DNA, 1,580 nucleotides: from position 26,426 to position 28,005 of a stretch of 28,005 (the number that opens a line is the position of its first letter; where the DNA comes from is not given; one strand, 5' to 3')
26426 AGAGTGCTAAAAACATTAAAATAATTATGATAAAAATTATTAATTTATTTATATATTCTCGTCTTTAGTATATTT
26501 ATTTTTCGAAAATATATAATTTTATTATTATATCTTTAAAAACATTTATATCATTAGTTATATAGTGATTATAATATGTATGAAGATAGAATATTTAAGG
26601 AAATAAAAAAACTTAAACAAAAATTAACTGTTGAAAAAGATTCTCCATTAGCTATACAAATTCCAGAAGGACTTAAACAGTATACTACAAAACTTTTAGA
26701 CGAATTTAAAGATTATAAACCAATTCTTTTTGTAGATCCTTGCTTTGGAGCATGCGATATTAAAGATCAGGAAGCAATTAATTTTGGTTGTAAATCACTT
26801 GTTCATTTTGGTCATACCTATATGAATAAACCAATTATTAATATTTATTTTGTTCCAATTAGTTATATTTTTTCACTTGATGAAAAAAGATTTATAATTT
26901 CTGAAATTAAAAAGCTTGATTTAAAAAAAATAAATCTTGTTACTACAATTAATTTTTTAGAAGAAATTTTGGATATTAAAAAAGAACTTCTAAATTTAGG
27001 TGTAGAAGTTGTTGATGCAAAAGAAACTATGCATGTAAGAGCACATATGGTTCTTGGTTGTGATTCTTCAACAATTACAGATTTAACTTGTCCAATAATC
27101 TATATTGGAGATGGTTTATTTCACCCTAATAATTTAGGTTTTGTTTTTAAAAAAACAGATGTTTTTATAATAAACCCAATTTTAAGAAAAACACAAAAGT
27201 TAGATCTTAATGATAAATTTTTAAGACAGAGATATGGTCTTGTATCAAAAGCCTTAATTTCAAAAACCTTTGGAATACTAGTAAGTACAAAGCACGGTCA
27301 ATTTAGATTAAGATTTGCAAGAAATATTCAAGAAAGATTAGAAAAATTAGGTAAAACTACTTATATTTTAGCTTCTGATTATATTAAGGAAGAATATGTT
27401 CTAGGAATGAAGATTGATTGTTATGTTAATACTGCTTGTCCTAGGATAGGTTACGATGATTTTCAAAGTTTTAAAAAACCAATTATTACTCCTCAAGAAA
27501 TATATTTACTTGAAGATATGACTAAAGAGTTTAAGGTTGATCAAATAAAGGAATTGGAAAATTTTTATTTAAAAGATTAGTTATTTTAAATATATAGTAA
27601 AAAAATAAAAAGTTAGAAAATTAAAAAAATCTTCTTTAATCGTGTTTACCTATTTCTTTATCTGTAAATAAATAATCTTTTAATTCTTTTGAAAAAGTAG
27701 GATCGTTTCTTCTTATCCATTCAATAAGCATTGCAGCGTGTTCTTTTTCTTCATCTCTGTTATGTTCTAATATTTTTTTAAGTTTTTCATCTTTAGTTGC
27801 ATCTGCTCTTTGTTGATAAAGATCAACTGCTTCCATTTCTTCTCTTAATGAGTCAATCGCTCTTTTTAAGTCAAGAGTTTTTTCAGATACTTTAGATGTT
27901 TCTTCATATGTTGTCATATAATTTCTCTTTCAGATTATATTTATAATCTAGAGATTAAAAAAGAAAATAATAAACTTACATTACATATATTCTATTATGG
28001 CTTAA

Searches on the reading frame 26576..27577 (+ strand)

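Call 11: search_protein_families(library=pfam, proteins=[window:26576-27577:+], max_evalue=0.001)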
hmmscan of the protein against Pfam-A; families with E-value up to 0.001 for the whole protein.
window:26576-27577:+ (334 aa): 1 family
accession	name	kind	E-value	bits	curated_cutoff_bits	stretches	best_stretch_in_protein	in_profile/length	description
PF01866.22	Diphthamide_syn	-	8.8e-65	219.5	33.2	1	30-312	2-291/302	Putative diphthamide synthesis protein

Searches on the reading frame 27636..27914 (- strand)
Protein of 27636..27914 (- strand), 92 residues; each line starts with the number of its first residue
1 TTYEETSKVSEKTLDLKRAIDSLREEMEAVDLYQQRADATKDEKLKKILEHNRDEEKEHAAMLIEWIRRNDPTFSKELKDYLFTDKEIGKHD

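Call 11: search_protein_families(library=pfam, proteins=[window:27636-27914:-], max_evalue=0.001)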
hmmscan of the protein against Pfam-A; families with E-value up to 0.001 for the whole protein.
window:27636-27914:- (92 aa): 3 families
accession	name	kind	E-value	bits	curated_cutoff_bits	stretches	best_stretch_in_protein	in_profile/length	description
PF22277.2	EncFtn-like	-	1.7e-38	130.7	27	1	3-85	3-85/85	EncFtn-like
PF02915.23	Rubrerythrin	-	7.7e-06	26.8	22.8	1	22-89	6-79/137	Rubrerythrin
PF03232.19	COQ7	-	0.00045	20.3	23.5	1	26-70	14-59/169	Ubiquinone biosynthesis protein COQ7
